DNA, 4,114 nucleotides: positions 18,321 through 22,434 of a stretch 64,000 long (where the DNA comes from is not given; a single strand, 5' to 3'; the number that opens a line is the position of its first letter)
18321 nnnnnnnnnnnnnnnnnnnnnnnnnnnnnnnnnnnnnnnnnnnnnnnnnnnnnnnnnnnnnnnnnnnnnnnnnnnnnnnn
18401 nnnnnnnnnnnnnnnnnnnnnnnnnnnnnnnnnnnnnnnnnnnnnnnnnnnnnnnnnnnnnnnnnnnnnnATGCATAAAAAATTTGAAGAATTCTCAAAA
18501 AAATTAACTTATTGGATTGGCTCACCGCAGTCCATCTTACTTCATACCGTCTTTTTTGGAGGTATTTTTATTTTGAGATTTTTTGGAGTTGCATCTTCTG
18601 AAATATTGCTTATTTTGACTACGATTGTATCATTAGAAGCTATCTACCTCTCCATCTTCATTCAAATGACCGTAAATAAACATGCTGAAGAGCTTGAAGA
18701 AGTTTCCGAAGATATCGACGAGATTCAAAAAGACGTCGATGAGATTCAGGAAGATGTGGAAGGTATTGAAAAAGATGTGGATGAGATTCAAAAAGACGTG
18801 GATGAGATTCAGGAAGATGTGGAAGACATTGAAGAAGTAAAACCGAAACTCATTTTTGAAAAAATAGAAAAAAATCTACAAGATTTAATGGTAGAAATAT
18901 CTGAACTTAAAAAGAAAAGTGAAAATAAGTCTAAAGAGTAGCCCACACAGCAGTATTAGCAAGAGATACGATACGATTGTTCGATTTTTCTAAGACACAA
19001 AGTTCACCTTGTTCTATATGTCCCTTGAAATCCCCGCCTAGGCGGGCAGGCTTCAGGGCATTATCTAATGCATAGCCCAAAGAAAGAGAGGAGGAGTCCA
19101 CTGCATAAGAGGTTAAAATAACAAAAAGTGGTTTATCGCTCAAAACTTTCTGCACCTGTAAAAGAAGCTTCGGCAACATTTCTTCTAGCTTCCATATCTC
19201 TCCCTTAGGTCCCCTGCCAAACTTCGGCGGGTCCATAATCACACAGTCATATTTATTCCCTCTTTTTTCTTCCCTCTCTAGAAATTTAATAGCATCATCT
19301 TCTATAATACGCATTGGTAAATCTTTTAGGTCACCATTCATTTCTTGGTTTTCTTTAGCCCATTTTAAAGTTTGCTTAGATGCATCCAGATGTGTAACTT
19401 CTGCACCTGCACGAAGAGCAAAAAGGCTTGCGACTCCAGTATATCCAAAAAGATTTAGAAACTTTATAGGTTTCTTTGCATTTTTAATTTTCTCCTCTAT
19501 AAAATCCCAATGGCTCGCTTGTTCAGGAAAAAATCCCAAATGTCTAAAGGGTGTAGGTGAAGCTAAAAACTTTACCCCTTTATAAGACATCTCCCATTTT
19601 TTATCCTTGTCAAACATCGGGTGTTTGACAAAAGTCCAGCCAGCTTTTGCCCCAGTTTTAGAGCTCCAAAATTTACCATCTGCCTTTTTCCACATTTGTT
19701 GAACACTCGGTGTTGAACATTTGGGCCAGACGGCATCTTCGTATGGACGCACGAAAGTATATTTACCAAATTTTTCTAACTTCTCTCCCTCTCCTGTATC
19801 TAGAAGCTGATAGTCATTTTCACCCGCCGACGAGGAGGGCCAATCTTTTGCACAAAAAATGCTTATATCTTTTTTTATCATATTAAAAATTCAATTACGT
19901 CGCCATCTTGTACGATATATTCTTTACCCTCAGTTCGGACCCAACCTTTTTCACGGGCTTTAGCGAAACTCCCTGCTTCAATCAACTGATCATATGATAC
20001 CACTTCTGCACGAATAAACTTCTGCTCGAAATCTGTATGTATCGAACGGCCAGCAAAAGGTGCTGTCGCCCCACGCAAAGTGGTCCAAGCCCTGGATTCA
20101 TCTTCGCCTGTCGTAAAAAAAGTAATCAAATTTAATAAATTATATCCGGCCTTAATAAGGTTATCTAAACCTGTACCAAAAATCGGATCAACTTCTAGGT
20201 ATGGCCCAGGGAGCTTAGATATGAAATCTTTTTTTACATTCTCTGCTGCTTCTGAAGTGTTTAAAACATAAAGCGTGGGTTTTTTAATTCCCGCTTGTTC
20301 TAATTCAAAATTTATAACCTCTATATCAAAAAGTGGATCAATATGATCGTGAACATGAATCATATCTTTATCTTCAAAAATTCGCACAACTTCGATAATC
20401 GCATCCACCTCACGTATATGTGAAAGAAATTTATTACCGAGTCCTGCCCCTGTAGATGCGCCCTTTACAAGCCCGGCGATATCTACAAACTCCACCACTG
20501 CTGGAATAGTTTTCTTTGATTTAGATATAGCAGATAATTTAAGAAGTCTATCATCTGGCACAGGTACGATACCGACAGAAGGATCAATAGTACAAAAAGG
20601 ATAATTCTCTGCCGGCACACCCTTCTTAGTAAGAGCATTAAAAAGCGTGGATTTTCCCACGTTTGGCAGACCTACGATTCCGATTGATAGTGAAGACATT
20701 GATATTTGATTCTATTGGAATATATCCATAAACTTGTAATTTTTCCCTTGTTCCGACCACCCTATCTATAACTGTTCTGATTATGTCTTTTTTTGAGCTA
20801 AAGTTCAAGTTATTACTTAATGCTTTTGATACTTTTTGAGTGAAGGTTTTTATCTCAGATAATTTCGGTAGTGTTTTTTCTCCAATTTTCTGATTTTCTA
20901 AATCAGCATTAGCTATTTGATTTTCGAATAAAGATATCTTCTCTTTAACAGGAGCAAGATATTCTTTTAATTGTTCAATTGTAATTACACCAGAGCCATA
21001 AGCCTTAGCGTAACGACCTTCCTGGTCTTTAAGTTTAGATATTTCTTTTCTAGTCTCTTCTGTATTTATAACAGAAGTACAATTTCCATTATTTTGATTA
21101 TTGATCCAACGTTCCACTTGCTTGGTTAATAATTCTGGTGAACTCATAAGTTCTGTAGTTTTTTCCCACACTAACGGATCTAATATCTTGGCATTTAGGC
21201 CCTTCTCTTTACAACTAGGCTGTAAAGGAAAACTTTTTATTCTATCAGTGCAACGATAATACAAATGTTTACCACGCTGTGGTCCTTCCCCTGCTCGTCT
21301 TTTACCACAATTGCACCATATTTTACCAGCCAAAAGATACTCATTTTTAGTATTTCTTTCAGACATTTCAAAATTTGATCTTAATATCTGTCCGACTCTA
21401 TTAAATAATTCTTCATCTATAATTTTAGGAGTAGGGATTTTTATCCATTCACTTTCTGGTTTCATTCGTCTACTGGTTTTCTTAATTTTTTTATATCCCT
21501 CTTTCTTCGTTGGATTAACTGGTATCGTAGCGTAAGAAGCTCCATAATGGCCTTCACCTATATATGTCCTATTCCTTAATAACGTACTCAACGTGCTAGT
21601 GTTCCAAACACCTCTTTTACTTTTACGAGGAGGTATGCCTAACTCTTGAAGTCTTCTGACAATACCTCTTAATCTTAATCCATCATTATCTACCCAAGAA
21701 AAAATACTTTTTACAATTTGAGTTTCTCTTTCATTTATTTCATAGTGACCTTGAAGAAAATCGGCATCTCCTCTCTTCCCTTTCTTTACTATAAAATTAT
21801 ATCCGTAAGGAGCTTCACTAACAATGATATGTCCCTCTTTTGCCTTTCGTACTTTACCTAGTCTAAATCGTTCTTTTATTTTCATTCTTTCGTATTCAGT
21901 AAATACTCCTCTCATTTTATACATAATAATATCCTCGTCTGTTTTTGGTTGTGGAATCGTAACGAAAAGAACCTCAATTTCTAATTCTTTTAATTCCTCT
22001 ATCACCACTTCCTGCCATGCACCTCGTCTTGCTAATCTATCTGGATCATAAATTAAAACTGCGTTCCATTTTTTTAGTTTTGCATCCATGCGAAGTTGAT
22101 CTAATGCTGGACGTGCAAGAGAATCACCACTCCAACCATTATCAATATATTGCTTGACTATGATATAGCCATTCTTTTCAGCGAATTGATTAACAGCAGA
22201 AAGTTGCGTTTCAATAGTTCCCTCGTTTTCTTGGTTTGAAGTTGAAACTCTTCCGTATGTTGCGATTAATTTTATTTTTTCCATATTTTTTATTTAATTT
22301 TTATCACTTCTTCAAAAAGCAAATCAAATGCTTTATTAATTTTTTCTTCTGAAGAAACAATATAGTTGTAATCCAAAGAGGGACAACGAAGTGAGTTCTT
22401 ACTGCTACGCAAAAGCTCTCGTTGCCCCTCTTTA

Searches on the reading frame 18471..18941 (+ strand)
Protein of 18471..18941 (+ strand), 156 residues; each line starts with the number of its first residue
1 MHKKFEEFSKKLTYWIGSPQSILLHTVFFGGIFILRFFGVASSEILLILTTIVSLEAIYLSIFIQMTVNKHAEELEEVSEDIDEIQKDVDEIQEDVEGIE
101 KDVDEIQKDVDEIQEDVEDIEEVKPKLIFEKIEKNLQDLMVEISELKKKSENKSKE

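Call 47: search_protein_families(library=pfam, proteins=[window:18471-18941:+])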
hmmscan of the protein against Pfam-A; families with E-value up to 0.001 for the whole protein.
window:18471-18941:+ (156 aa): 9 families
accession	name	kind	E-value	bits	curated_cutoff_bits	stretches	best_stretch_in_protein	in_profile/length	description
PF06103.16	DUF948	-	5.8e-07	30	37.2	1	52-119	5-72/89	Bacterial protein of unknown function (DUF948)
PF06009.19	Laminin_II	-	3.7e-06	27.4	33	1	72-153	9-85/138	Laminin Domain II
PF05055.17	DUF677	-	1.4e-05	24.6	29.1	1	58-155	221-323/336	Protein of unknown function (DUF677)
PF18186.6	SLATT_4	-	2.2e-05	24.7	27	1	20-128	36-142/165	SMODS and SLOG-associating 2TM effector domain family 4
PF05531.17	NPV_P10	-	5.5e-05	24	29.8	1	92-146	9-61/75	Nucleopolyhedrovirus P10 protein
PF04728.18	LPP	-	0.00011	22.9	29.1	0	89-121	2-34/53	Lipoprotein leucine-zipper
PF06419.17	COG6_N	-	0.00048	20.7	27.4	1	69-122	36-89/114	Conserved oligomeric complex COG6, N-terminal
PF04136.21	COG3_N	-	0.00078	19.8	27.9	1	68-124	6-62/147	Conserved oligomeric Golgi complex subunit 3, N-terminal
PF07889.17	DUF1664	-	0.00088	19.7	34.6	0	70-121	63-114/124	Protein of unknown function (DUF1664)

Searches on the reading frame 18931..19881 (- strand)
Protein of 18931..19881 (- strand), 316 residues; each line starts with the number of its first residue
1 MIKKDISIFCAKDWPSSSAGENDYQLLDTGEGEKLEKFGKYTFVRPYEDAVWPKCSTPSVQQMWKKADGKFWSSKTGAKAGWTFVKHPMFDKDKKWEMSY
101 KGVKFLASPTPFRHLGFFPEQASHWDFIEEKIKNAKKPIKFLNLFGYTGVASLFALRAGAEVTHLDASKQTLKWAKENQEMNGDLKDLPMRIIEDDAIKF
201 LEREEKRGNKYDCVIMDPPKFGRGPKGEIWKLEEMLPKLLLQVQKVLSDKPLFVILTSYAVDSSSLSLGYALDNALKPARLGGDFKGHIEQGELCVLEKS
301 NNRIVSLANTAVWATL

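Call 12: search_protein_families(library=pfam, proteins=[window:18931-19881:-])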
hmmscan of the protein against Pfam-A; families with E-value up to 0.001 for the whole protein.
window:18931-19881:- (316 aa): 2 families
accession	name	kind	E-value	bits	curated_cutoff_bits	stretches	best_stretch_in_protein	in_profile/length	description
PF10672.15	Methyltrans_SAM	-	8.3e-10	38.8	27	1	91-240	81-228/286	S-adenosylmethionine-dependent methyltransferase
PF03602.21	Cons_hypoth95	-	2.2e-06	27.9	24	1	135-219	39-122/182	Conserved hypothetical protein 95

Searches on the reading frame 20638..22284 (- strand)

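Call 48: search_protein_families(library=pfam, proteins=[window:20638-22284:-])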
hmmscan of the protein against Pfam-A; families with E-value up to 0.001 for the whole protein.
window:20638-22284:- (548 aa): 3 families
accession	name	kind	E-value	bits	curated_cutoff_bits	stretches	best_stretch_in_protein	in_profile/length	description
PF00239.26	Resolvase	-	6.5e-28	98.1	23.3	1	8-152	2-144/145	Resolvase, N terminal domain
PF07508.19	Recombinase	-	3.4e-19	69.4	21.1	1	186-303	2-101/102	Recombinase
PF13408.12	Zn_ribbon_recom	-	6.6e-06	26.9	25.3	1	317-375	1-56/58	Recombinase zinc beta ribbon domain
